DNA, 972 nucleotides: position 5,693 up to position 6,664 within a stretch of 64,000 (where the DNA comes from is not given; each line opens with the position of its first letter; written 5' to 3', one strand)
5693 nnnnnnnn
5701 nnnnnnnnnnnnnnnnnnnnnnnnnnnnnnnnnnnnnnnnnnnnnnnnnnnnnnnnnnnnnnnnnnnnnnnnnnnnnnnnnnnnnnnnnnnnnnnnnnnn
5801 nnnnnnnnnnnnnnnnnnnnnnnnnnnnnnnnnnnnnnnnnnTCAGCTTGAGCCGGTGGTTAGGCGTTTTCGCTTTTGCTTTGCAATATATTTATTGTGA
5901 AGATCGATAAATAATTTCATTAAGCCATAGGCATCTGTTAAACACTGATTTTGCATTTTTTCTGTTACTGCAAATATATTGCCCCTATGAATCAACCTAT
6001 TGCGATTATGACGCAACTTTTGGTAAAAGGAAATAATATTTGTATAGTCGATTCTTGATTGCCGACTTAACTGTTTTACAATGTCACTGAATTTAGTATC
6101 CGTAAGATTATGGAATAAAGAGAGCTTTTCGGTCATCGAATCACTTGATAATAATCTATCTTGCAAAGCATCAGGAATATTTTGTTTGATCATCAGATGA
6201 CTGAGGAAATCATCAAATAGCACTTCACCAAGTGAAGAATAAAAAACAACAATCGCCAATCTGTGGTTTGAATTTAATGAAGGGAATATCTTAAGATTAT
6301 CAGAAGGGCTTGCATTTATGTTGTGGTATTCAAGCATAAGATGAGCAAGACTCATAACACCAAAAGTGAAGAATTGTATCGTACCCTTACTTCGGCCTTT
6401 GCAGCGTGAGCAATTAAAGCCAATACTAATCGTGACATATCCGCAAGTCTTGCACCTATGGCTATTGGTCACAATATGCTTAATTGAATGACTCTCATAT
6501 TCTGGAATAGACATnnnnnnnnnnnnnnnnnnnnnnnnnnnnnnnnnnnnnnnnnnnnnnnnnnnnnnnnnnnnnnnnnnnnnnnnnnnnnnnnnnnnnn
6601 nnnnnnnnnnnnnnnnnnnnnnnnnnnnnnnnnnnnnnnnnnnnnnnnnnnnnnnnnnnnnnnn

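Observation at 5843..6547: Low-GC single-gene cassette bounded by 16-bp perfect inverted repeats, encoding a zinc-ribbon + HEPN-motif protein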

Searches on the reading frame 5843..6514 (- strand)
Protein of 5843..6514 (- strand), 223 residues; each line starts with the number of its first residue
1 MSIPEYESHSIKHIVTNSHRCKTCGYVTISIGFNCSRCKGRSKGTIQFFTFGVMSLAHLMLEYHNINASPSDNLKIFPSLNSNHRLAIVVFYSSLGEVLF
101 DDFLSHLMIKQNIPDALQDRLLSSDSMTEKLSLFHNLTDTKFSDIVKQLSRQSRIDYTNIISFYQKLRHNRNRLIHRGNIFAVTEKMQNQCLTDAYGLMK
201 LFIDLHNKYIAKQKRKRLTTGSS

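Call 6: search_protein_families(library=pfam, proteins=[window:5843-6514:-], max_evalue=1)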
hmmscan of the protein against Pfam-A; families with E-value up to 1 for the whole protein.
window:5843-6514:- (223 aa): 4 families
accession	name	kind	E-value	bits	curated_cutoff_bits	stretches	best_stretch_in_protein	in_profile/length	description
PF13465.12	zf-H2C2_2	-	0.0088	16.8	40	1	6-28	2-24/26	Zinc-finger double domain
PF20798.2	NleE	-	0.035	14.1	27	1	51-125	91-165/199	Cysteine methyltransferase effector NleE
PF23091.2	TNFR_ELAPOR1_6th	-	0.18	12.2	33.2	1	16-38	9-32/41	ELAPOR1-like, TNF receptor-like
PF18073.7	Zn_ribbon_LapB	-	0.56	10.4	25.7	0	19-39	1-21/28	Rubredoxin metal binding domain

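Call 7: search_protein_families(library=padloc, proteins=[window:5843-6514:-], max_evalue=1)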
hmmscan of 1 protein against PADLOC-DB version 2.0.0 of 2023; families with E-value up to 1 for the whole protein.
window:5843-6514:- (223 aa): 1 family
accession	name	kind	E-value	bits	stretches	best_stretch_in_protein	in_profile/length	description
PDLC04162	HEC-08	-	0.13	9.3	1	13-43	224-254/358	-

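Call 8: search_protein_families(library=ncbifam, proteins=[window:5843-6514:-], max_evalue=1)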
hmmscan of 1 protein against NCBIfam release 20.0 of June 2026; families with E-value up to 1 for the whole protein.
window:5843-6514:- (223 aa): 3 families
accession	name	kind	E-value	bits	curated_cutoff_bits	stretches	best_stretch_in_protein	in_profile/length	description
NF033830.1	NleE_fam_methyl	subfamily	0.0074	15.7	75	1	50-120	99-169/212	NleE/OspZ family T3SS effector cysteine methyltransferase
NF008756.0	PRK11788.1-4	equivalog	0.028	13.4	474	1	16-40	352-376/389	lipopolysaccharide assembly protein LapB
NF008754.0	PRK11788.1-2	equivalog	0.096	11.7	670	0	17-40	350-373/386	lipopolysaccharide assembly protein LapB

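Call 9: search_protein_families(library=phrogs, proteins=[window:5843-6514:-], max_evalue=1)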
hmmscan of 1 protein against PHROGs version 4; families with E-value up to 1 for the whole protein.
window:5843-6514:- (223 aa): 4 families
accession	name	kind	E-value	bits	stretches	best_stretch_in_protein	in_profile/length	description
phrog_15536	-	unknown function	0.033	15.1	1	134-214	97-175/183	-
phrog_26458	-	unknown function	0.042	15.4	1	18-48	4-35/100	-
phrog_5998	-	unknown function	0.054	14.5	1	96-113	12-27/42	-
phrog_28644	-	unknown function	0.26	12.4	1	131-157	29-55/68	-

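Call 10: find_homologous_proteins(query=window:5843-6514:-, max_evalue=0.01)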
Query window:5843-6514:- (223 aa): 1 proteins with E <= 0.01 among 66 candidates.
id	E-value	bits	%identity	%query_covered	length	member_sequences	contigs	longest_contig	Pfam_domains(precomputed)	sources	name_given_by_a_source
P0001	8.5e-144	495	100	100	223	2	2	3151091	-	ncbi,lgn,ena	-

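Call 12: list_cluster_members(proteins=[P0001])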
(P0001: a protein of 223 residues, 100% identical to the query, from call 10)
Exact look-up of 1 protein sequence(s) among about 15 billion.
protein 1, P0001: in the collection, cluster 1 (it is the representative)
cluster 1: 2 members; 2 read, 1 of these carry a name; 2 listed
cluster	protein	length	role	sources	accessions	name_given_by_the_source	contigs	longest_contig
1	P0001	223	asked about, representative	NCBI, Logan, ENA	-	-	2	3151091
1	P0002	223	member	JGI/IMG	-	hypothetical protein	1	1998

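Call 13: search_solved_structures(query=window:5843-6514:-, max_evalue=10)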
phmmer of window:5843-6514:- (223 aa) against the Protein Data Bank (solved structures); distinct sequences matched with E-value up to 10: 0.

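Call 14: find_encoding_contigs(protein=P0001, flank=10000, max_places=6)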
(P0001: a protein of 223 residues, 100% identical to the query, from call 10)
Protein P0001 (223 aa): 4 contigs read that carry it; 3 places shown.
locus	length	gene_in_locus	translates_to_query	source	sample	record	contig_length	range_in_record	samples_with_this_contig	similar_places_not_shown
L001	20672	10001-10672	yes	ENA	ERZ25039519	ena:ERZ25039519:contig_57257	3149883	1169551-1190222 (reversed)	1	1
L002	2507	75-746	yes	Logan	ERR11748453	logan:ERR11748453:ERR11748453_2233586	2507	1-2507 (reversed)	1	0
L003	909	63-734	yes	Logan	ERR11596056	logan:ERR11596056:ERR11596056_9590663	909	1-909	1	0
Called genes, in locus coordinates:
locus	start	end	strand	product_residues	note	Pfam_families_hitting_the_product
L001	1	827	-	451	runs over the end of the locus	PF21377:MurD_N, PF21799:MurD-like_N, PF08245:Mur_ligase_M, PF02875:Mur_ligase_C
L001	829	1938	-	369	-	PF10555:MraY_sig1 (weak), PF00953:Glycos_transf_4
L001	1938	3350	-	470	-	PF01225:Mur_ligase, PF08245:Mur_ligase_M, PF02875:Mur_ligase_C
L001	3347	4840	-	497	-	PF01225:Mur_ligase, PF08245:Mur_ligase_M, PF02875:Mur_ligase_C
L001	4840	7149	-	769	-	PF03717:PBP_dimer, PF03793:PASTA (faint), PF00905:Transpeptidase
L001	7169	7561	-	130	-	PF04977:DivIC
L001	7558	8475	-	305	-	PF01795:Methyltransf_5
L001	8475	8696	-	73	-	PF02381:MraZ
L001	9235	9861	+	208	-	PF01726:LexA_DNA_bind, PF12802:MarR_2 (faint), PF00717:Peptidase_S24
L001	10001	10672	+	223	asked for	-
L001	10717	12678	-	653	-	PF16177:ACAS_N, PF00501:AMP-binding, PF13193:AMP-binding_C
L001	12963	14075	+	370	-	PF13237:Fer4_10 (faint), PF13534:Fer4_17 (faint), PF12838:Fer4_7 (faint), PF13187:Fer4_9 (faint), PF25160:LdpA_Fe-S-bd (faint), PF13183:Fer4_8 (weak), PF17179:Fer4_22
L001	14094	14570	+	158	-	PF00027:cNMP_binding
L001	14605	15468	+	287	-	PF00175:NAD_binding_1, PF10418:DHODB_Fe-S_bind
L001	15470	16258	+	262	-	PF01058:Oxidored_q6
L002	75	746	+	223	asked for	-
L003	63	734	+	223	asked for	-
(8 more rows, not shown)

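Call 15: find_encoding_contigs(protein=P0002, flank=10000, max_places=6)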
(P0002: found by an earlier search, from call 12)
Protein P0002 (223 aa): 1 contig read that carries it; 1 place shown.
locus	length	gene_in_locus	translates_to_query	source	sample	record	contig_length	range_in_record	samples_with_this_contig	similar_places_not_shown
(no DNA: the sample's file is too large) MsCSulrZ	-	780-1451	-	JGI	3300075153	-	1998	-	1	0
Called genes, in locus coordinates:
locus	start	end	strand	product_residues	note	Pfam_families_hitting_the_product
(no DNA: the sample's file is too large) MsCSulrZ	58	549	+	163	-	-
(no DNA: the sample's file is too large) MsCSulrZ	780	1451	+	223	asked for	-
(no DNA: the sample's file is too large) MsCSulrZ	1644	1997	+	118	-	?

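Call 20: search_protein_representatives(protein=window:5843-6514:-)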
Query: 223 residues. Proteins with E-value up to 0.001 (for the whole library): 210; up to 1e-10: 126; up to 1e-30: 6. The best 150 are listed.
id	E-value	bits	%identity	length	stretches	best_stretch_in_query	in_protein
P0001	2.7e-144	494.5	100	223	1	1-223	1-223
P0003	8.6e-41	156.5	39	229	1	2-212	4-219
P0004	9.9e-36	139.9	39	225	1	22-215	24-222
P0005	1.2e-33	133.1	36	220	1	13-213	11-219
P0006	9.5e-32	126.9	34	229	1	27-213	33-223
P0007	3.1e-31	125.3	39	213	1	2-212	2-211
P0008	1.2e-30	123.3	31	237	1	4-219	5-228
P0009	2.7e-30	122.2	32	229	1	2-212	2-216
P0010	1.8e-28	116.3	33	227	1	10-213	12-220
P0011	3.0e-28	115.5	30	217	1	4-212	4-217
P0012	6.5e-28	114.4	34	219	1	1-212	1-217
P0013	1.3e-27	113.4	35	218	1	18-211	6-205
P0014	2.8e-26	109.1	36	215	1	28-212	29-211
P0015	8.6e-26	107.5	32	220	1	4-210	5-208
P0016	2.7e-25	105.9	32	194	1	30-213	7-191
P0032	8.1e-22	94.5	32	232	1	14-214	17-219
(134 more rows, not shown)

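Call 22: predict_structure(protein=window:5843-6514:-)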
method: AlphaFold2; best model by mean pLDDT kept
length: 223 residues; sequences in the alignment: 1
mean_pLDDT: 43.7   pTM: 0.31
mean pLDDT of the five models: 43.7, 38.9, 38.1, 36.6, 35.4
residues with pLDDT >= 90: 0; 70-90: 0; 50-70: 52; < 50: 171
segments of 3 or more residues with pLDDT < 50: 1-114, 120-122, 125-140, 173-183, 201-203, 221-223
pLDDT, mean of each block of 10 residues (from residue 1): 27 38 38 42 33 33 35 37 45 47 44 49 45 46 52 52 53 45 49 50 49 52 42
secondary structure, 60 per line:
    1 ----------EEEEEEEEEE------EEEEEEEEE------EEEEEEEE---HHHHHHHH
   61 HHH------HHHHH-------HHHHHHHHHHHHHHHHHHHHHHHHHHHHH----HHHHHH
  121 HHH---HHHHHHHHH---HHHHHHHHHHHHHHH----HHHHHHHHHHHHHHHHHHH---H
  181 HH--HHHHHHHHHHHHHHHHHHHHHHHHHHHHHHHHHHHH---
elements in order: E11-20 E27-35 E42-49 H53-63 H70-74 H82-110 H115-123 H127-135 H139-153 H158-176 H185-220

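Call 23: search_protein_families(library=pfam, alignment_id=A1, max_evalue=0.1)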
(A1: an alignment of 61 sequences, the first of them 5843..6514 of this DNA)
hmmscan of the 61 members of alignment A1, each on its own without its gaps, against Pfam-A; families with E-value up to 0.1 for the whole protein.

A. member 1, window:5843-6514:- (223 aa): 2 families
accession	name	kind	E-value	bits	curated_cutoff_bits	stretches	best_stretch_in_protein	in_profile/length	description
PF13465.12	zf-H2C2_2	-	0.0088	16.8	40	1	6-28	2-24/26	Zinc-finger double domain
PF20798.2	NleE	-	0.035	14.1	27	1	51-125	91-165/199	Cysteine methyltransferase effector NleE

B. families by the number of members that match (of 61 scanned): 34 families (the first 25 are shown)
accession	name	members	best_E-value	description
PF18735.6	HEPN_RiboL-PSP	12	3.7e-05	RiboL-PSP-HEPN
PF18739.6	HEPN_Apea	6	0.0011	Apea-like HEPN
PF02833.19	DHHA2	1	0.00064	DHHA2 domain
PF20376.4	DUF6671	1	0.0015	Domain of unknown function (DUF6671)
PF22991.1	Lock_Gag1-like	1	0.002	Gag1-like, lock domain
PF18377.6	FERM_F2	1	0.0046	FERM F2 acyl-CoA binding protein-like domain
PF11781.13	Zn_ribbon_RRN7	1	0.0047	Zinc-finger of RNA-polymerase I-specific TFIIB, Rrn7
PF08271.17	Zn_Ribbon_TF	1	0.0073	TFIIB zinc-binding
PF13465.12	zf-H2C2_2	1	0.0088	Zinc-finger double domain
PF03367.19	Zn_ribbon_ZPR1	1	0.015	ZPR1 zinc-finger domain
PF23145.1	Zf_2nd_IFT121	1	0.017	IFT121, second zinc finger domain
PF23451.1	Zn_ribbon_PaaD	1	0.017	PaaD zinc beta ribbon domain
PF22910.1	EDR4-like_1st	1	0.023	Enhanced disease resistance 4-like, N-terminal domain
PF23783.1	Zn_ribbon_TiaS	1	0.024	TiaS C-terminal zinc ribbon domain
PF12172.15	zf-ChsH2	1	0.025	ChsH2, rubredoxin-like zinc ribbon domain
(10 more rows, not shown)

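Call 24: search_solved_structures(query=A1, max_evalue=10, show_alignments=3)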
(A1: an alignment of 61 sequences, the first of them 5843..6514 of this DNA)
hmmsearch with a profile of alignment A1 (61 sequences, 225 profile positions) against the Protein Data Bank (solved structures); distinct sequences matched with E-value up to 10: 14.
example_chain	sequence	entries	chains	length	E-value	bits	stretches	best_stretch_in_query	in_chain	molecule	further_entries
2ecw_A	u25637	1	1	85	0.088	15.4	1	16-62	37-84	Tripartite motif-containing protein 30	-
4me3_A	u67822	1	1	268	0.21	14.2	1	14-57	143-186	DNA replication licensing factor MCM related protein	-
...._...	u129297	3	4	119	0.22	14.1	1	60-137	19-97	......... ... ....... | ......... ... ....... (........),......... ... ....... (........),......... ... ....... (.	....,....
3qqc_A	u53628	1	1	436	0.22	14.1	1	17-52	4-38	DNA-directed RNA polymerase subunit b, DNA-directed RNA polymerase subunit a', DNA-directe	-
3qt1_I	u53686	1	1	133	0.23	14.1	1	13-50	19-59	DNA-directed RNA polymerase II subunit RPB9, DNA-directed RNA polymerase III subunit RPC10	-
2gmg_A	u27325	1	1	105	0.27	13.8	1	3-46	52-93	hypothetical protein Pf0610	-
1ur6_B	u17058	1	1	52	0.4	13.3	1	1-47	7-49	POTENTIAL TRANSCRIPTIONAL REPRESSOR NOT4HP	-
2l7x_A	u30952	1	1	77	0.84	12.2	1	8-57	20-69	Envelope glycoprotein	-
7keu_E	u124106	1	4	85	0.88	12.2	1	94-144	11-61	Caspase-1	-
3j81_l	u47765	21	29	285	0.92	12.1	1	9-49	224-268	eIF2 beta | Eukaryotic translation initiation factor 2 subunit beta | SUI3 isoform 1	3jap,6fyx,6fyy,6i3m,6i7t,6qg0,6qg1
1e4u_A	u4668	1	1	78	0.95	12.1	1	2-49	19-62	TRANSCRIPTIONAL REPRESSOR NOT4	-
2egp_A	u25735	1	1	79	1.5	11.4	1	14-47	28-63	Tripartite motif-containing protein 34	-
7sl8_A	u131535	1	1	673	2.3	10.8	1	112-170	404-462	Sodium/glucose cotransporter 1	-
36ro_B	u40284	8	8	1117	3.9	10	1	17-52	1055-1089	DNA-directed RNA polymerase subunit beta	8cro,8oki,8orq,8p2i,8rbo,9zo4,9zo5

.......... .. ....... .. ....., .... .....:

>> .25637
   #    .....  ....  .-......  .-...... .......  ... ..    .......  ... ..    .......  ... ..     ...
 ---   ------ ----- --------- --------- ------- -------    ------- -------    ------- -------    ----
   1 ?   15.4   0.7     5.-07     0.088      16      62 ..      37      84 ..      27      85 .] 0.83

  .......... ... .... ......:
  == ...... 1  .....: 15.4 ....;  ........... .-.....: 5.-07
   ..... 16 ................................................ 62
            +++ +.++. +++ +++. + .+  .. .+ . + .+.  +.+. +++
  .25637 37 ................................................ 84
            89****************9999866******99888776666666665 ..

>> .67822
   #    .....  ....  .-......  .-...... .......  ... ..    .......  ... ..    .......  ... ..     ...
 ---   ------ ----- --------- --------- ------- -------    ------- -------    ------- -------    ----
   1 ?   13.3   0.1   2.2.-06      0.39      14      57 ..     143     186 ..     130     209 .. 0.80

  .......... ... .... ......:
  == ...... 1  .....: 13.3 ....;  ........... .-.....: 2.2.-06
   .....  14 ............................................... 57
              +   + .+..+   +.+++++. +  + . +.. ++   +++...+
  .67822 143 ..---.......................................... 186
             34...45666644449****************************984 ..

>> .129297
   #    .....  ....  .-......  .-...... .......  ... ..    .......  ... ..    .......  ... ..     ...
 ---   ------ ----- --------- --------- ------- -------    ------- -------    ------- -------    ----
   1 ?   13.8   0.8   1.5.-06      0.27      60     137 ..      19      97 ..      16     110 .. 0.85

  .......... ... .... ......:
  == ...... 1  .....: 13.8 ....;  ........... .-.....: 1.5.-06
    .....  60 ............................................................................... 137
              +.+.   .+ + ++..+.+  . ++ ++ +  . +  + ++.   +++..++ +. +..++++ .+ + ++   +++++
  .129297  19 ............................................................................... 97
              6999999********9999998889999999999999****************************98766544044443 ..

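Call 25: find_homologous_proteins(query=A1, max_evalue=0.001)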
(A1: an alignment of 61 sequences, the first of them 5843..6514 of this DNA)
Query A1 (61 sequences) (223 aa, profile of the alignment): 44 proteins with E <= 0.001 among 1945 candidates.
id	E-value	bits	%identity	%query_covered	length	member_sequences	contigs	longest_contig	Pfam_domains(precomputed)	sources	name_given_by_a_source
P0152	9.6e-89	315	33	93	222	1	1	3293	-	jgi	jgi:hypothetical protein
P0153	3.5e-87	310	33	95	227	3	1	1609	-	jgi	jgi:hypothetical protein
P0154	1.9e-85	304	35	96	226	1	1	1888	-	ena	-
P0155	4.9e-84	299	33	95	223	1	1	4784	-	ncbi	-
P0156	8.8e-84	298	30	95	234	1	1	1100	-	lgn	-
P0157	9.7e-82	292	33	96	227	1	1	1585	-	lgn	-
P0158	1.5e-73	265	25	94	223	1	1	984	-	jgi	-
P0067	1.1e-72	262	23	87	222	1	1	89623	-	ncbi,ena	-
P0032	5.6e-72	260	30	90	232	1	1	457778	-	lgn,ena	-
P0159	4.4e-70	254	33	95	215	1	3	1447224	-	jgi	-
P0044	1.1e-69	252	29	91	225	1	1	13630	-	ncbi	-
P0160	2.5e-67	245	33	96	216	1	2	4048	-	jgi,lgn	jgi:hypothetical protein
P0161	5.2e-65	237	22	97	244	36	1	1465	-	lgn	-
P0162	3.1e-64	235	22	94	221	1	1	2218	-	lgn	-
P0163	4.6e-64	234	24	85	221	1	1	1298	-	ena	-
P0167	6.7e-63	230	34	96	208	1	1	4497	-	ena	-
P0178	5.0e-61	224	23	93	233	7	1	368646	-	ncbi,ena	-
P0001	8.8e-61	223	100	100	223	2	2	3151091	-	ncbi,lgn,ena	-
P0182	1.1e-60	223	21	94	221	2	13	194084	-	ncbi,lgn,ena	-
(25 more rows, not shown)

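Call 27: find_encoding_contigs(protein=P0159, flank=8000, max_places=3)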
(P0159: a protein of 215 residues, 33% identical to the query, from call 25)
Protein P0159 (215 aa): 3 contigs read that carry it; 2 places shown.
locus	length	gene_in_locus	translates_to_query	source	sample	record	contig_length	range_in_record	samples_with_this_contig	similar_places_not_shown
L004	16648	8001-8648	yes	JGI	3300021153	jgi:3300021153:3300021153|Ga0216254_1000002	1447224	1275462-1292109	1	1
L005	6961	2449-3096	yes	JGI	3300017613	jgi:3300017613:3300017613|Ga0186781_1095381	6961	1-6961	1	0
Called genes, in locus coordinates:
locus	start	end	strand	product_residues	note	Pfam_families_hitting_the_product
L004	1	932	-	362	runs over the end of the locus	PF00413:Peptidase_M10 (weak), PF13585:CHU_C (weak), PF18962:Por_Secre_tail (weak), PF13860:FlgD_ig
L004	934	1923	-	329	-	-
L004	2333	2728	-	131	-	PF12833:HTH_18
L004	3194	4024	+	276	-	PF03372:Exo_endo_phos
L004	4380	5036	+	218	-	-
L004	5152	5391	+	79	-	PF09954:DUF2188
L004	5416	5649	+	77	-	-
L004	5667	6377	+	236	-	-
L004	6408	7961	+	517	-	PF19614:DUF6119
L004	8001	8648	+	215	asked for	-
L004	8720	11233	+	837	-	PF02384:N6_Mtase (weak), PF07669:Eco57I, PF17728:BsuBI_PstI_RE_N, PF06616:BsuBI_PstI_RE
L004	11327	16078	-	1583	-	PF13715:CarbopepD_reg_2 (faint), PF13620:CarboxypepD_reg (weak), PF20773:InhA-like_MAM, PF13860:FlgD_ig (weak), PF18962:Por_Secre_tail (weak)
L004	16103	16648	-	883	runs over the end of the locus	PF04389:Peptidase_M28, PF01546:Peptidase_M20 (faint), PF22184:CBM_56 (faint), PF20773:InhA-like_MAM, PF18962:Por_Secre_tail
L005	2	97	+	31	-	?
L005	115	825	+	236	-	-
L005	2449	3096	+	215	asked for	-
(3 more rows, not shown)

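Call 28: find_encoding_contigs(protein=P0032, flank=8000, max_places=3)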
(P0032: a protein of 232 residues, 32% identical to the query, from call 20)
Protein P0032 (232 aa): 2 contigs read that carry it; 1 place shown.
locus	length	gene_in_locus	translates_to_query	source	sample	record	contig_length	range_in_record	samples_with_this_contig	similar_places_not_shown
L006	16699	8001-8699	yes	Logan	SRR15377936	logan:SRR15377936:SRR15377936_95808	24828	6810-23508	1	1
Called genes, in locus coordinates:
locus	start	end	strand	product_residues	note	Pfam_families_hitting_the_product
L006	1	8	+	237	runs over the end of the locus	PF03099:BPL_LplA_LipB, PF16917:BPL_LplA_LipB_2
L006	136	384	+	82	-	-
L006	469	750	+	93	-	-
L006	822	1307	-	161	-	-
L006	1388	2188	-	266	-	PF01522:Polysacc_deac_1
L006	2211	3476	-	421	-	PF13439:Glyco_transf_4, PF13579:Glyco_trans_4_4, PF00534:Glycos_transf_1, PF13692:Glyco_trans_1_4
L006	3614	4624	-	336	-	PF01073:3Beta_HSD, PF01370:Epimerase, PF02719:Polysacc_synt_2, PF04321:RmlD_sub_bind, PF07993:NAD_binding_4, PF13460:NAD_binding_10 (weak), PF16363:GDP_Man_Dehyd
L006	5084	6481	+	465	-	PF07724:AAA_2, PF00004:AAA, PF10431:ClpB_D2-small (weak)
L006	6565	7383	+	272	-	PF13676:TIR_2 (weak)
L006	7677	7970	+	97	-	-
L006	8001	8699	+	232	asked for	-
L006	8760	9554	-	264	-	-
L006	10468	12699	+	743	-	PF00989:PAS, PF13426:PAS_9, PF00989:PAS, PF08448:PAS_4, PF13426:PAS_9, PF00989:PAS, PF08448:PAS_4, PF13188:PAS_8, +6 more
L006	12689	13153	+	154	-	PF00072:Response_reg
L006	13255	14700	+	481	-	PF00072:Response_reg, PF00989:PAS, PF08448:PAS_4, PF13426:PAS_9, PF08447:PAS_3, PF13581:HATPase_c_2, PF02518:HATPase_c (weak)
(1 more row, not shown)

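Call 30: find_encoding_contigs(protein=P0178, flank=8000, max_places=3)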
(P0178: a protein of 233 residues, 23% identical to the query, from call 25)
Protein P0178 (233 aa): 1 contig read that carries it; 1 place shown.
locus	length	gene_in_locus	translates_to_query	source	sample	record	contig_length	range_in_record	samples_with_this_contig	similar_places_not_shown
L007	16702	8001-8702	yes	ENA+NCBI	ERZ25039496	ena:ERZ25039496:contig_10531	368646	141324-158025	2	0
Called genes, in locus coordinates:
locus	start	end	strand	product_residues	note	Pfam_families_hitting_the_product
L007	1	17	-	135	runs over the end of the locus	-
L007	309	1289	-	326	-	PF00691:OmpA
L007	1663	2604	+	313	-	PF00589:Phage_integrase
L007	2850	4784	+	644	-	-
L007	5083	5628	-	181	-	-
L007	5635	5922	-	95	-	-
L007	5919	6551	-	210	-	PF01656:CbiA, PF13614:AAA_31 (faint)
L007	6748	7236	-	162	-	PF13730:HTH_36 (weak)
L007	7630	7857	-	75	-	-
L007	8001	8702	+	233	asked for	-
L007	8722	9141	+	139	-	-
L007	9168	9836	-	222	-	-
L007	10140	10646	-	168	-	PF19502:DUF6036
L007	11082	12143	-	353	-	PF13384:HTH_23 (weak), PF13518:HTH_28 (faint), PF13551:HTH_29 (faint), PF13565:HTH_32, PF13358:DDE_3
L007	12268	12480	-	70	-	-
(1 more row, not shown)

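Call 31: find_encoding_contigs(protein=P0182, flank=8000, max_places=4)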
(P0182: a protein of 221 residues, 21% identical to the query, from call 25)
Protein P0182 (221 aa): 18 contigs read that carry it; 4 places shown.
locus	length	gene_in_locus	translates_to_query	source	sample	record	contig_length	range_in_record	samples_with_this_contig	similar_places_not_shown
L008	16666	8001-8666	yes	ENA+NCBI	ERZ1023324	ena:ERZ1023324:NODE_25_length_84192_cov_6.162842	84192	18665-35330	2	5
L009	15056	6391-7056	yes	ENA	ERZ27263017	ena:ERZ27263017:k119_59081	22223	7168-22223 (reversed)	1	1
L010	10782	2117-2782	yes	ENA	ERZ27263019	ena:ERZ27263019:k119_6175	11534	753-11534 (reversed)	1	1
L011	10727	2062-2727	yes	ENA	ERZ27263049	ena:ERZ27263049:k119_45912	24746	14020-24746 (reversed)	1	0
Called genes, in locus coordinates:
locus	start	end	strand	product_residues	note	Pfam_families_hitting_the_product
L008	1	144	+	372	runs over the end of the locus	PF11017:DUF2855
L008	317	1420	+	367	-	PF00561:Abhydrolase_1 (weak), PF12146:Hydrolase_4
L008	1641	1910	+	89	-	PF01695:IstB_IS21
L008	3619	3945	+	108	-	PF13560:HTH_31, PF01381:HTH_3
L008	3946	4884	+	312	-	PF00078:RVT_1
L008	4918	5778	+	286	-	-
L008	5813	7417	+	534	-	-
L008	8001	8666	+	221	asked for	-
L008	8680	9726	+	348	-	-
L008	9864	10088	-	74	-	-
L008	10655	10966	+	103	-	-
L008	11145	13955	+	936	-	PF08751:TrwC, PF01443:Viral_helicase1 (faint), PF13086:AAA_11 (faint), PF13245:AAA_19, PF13401:AAA_22 (weak), PF13604:AAA_30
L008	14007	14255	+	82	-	PF27461:TraD_C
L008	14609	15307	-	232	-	PF22434:PilW_C (faint), PF08334:T2SSG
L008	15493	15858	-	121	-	-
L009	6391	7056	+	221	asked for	-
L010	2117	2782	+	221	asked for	-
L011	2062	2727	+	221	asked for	-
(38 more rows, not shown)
